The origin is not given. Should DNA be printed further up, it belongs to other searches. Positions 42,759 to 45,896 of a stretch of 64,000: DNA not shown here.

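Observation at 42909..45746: Stand-alone TIR-NB-ARC-TPR STAND NTPase: candidate single-gene immune or abortive-infection sensor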

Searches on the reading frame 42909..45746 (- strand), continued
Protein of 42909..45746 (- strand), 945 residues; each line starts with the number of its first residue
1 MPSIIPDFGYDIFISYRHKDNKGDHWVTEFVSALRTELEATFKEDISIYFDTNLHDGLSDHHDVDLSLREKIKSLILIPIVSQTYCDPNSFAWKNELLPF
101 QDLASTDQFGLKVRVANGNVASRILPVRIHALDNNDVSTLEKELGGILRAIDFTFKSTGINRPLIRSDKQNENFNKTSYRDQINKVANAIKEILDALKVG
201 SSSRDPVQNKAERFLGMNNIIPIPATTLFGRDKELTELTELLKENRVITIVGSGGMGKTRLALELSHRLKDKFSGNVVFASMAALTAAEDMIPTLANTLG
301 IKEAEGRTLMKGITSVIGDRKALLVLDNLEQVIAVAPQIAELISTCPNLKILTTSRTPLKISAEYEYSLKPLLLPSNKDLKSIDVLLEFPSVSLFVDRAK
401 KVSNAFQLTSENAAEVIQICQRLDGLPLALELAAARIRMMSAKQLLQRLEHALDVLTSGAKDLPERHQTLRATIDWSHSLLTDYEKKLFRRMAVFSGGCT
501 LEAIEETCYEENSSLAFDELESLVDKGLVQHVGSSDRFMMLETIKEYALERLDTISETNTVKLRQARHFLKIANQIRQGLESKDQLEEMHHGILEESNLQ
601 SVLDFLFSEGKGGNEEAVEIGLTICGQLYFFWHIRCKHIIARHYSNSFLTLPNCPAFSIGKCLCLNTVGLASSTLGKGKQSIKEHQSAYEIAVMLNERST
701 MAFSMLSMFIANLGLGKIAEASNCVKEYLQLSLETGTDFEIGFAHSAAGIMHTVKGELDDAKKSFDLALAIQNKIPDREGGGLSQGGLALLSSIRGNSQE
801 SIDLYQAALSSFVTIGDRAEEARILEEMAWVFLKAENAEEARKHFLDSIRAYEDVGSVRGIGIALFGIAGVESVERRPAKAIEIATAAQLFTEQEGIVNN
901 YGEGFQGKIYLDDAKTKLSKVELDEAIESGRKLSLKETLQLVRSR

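Call 68: search_dna_similar(query=window:42909-45746:-, collection=plasmids, mode=protein, max_rows=12)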
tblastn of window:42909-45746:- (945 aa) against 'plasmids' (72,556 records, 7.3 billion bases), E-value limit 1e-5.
Records with a match: 346; places in all: 581; records where one place covers at least 80% of the query: 0.
Best place of each record, by identity: <60% 346.
By first word of the organism name: Streptomyces 78; Rhizobium 73; Rhodococcus 42; Sinorhizobium 38; Deinococcus 14; Paraburkholderia 11; Burkholderia 10; Agrobacterium 10; Bradyrhizobium 6; Azospirillum 4; and 41 more.
By predicted mobility (MOB-suite, as given by PLSDB): non-mobilizable 178; conjugative 100; mobilizable 68.
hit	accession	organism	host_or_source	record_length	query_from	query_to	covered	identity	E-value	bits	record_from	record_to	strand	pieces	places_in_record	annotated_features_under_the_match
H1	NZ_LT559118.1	Nonomuraea gerenzanensis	-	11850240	187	930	79%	28.7%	5e-44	181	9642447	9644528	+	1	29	none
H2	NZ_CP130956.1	Rhodococcus opacus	cell culture,Sod-podzolic soil ...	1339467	221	909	73%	30.2%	1e-70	264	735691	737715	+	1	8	none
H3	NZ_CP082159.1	Rhodococcus opacus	bacterial isolate,soil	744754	204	865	70%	31.3%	9e-72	268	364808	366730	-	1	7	protein kinase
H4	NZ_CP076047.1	Rhodococcus sp. USK10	-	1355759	167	841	71%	29.7%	3e-71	266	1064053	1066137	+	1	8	record has no annotation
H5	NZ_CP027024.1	Streptomyces sp. WAC00288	Culture,soil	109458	221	944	77%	27.5%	2e-49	199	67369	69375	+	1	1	LuxR C-terminal-related transcriptional regulator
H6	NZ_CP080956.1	Rhodococcus opacus PD630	cell culture,environmental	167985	221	862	68%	30.7%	8e-71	265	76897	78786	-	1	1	protein kinase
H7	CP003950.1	Rhodococcus opacus PD630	-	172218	221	862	68%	30.7%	8e-71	265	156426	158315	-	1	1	Serine/threonine-protein kinase pknK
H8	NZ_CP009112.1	Rhodococcus opacus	soil sample, Enrichment culture with ...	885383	221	862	68%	30.1%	9e-67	253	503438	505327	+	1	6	protein kinase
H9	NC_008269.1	Rhodococcus jostii RHA1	-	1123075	202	831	67%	30.5%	3e-63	242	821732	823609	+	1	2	record has no annotation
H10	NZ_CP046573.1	Rhodococcus sp. WAY2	cell culture,bacterial consortium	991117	208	861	69%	29.1%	7e-63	241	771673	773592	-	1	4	protein kinase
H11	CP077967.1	Streptomyces lavendulae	Citrus reticulata,single cell,soil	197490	221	845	66%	30.5%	3e-46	189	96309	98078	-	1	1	record has no annotation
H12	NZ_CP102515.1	Streptomyces yangpuensis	Crocus sativus,pure culture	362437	221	845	66%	30.5%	3e-46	189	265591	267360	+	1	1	BTAD domain-containing putative transcriptional regulator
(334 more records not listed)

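Call 69: search_dna_similar(query=window:42909-45746:-, collection=phages, mode=protein, max_rows=10)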
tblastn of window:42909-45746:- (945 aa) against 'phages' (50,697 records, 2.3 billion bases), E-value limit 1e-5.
Records with a match: 3; places in all: 3; records where one place covers at least 80% of the query: 0.
Best place of each record, by identity: <60% 3.
By first word of the organism name: Bacteriophage 3.
By host as written in the record: - 3.
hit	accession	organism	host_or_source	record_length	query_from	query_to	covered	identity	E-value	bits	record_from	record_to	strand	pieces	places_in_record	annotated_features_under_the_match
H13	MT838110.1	Bacteriophage sp.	human fecal samples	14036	246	817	61%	28.0%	2e-40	168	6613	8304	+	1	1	record has no annotation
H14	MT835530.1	Bacteriophage sp.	human fecal samples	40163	221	663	47%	34.4%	1e-62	238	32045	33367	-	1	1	record has no annotation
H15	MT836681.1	Bacteriophage sp.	human fecal samples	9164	246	609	39%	36.4%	3e-48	193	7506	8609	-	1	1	record has no annotation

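Call 83: predict_structure(alignment_id=A4)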
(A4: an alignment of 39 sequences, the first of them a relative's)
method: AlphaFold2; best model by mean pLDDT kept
length: 945 residues; sequences in the alignment: 39
mean_pLDDT: 76.9   pTM: 0.66
mean pLDDT of the five models: 76.9, 76.4, 76.1, 73.9, 69.6
residues with pLDDT >= 90: 276; 70-90: 378; 50-70: 199; < 50: 92
segments of 3 or more residues with pLDDT < 50: 53-69, 85-90, 113-120, 146-148, 155-167, 173-177, 200-219, 303-307, 458-465
pLDDT, mean of each block of 10 residues (from residue 1): 66 68 60 79 71 40 43 70 51 60 58 44 69 65 56 50 48 51 66 60 27 37 63 84 87 64 84 75 64 69 54 62 79 72 80 78 77 72 81 85 83 87 78 80 82 54 49 77 90 84 88 72 79 71 75 89 95 94 84 86 93 94 96 87 93 92 95 86 96 94 94 88 95 92 95 93 97 90 95 93 96 87 93 92 90 75 90 92 91 76 66 91 92 78 64
secondary structure, 60 per line:
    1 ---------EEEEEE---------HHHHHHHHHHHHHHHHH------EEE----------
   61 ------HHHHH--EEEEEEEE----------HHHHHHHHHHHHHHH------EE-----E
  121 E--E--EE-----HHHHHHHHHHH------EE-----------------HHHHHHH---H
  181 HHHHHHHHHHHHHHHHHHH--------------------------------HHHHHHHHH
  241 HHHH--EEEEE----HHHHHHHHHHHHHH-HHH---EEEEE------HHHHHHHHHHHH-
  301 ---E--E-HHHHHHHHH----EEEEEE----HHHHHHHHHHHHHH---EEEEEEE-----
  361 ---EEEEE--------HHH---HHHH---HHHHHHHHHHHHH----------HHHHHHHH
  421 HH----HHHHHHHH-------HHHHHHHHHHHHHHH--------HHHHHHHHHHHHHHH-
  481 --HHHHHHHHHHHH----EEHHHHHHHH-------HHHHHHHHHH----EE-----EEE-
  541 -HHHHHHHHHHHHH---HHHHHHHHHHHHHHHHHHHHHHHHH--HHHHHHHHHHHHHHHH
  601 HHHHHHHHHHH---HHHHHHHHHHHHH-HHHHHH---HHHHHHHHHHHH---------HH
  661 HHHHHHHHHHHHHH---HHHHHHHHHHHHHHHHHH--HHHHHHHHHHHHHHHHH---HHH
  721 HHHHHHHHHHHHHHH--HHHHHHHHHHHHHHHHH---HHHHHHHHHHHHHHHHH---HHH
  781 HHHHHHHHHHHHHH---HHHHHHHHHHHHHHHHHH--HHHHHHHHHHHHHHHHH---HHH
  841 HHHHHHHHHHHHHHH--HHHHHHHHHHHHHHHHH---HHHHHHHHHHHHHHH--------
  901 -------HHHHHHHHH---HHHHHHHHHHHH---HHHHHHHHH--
elements in order (helices of 4 or more, strands of 3 or more residues): E10-15 H25-41 E48-50 H67-71 E74-81 H92-106 H134-144 H170-176 H180-199 H232-244 E247-251 H256-269 E277-281 H288-299 H309-317 E322-327 H332-345 E349-355 E364-368 H383-386 H390-402 H413-422 H427-434 H442-456 H465-479 H483-494 H501-508 H516-525 E537-539 H542-554 H558-582 H585-611 H615-627 H629-634 H638-649 H659-674 H678-695 H698-714 H718-735 H738-754 H758-774 H778-794 H798-815 H818-834 H838-855 H858-874 H878-892 H908-916 H920-931 H935-943

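Call 85: fold_search(model_id=the predicted structure, library=pdb)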
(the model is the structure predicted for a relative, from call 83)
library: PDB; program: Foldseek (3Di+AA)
matches with E <= 10: 1453; with E <= 0.001: 172
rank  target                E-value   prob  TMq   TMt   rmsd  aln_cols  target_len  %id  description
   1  6mfv_A                2.0e-14  1.00  0.41  0.55  10.0       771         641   16  Crystal structure of the Signal Transduction ATPase with Numerous Domains (STAND) protein with a tetratricopeptide rep (released 2019-02-20)
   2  9h2l_A                8.4e-10  1.00  0.20  0.22  21.1       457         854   17  Cryo-EM structure of an octameric G10-resistosome from wheat (released 2025-09-24)
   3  6j5t_C                4.3e-09  1.00  0.20  0.23  27.6       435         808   14  Reconstitution and structure of a plant NLR resistosome conferring immunity (released 2019-03-20)
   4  3shf                  1.1e-08  1.00  0.33  0.29   8.5       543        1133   15  Crystal structure of the R265S mutant of full-length murine Apaf-1 (released 2011-08-24)
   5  9ria_B                1.6e-08  1.00  0.21  0.23  23.9       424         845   18  Cryo-EM structure of tomato NRC3-AVRcap1b complex (released 2025-07-23)
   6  6j6i_C                1.6e-08  1.00  0.21  0.25  25.6       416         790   15  Reconstitution and structure of a plant NLR resistosome conferring immunity (released 2019-03-20)
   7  8xuq_A                3.0e-08  1.00  0.28  0.29  28.2       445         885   19  Cryo-EM structure of tomato NRC2 tetramer (released 2024-05-22)
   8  9ri9_B                5.2e-08  1.00  0.21  0.23  29.5       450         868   18  Cryo-EM structure of the tomato NRC3 hexameric resistosome (released 2025-07-23)
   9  3sf4_A                6.1e-08  1.00  0.23  0.51  10.2       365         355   16  Crystal structure of the complex between the conserved cell polarity proteins Inscuteable and LGN (released 2011-11-23)
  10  1z6t_B                6.6e-08  1.00  0.31  0.47  13.1       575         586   16  Structure of the apoptotic protease-activating factor 1 bound to ADP (released 2005-04-19)
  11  9ria_A                6.6e-08  1.00  0.21  0.23  28.2       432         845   17  Cryo-EM structure of tomato NRC3-AVRcap1b complex (released 2025-07-23)
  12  3sfz                  7.7e-08  1.00  0.31  0.27  10.0       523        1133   16  Crystal structure of full-length murine Apaf-1 (released 2011-08-24)
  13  4m9s_B                8.3e-08  1.00  0.21  0.37  19.4       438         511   15  crystal structure of CED-4 bound CED-3 fragment (released 2013-10-23)
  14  9ria_C                1.1e-07  1.00  0.21  0.23  23.4       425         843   18  Cryo-EM structure of tomato NRC3-AVRcap1b complex (released 2025-07-23)
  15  7jlv_A                1.2e-07  1.00  0.20  0.39  15.2       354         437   20  Structure of the activated Roq1 resistosome directly recognizing the pathogen effector XopQ (released 2020-12-02)
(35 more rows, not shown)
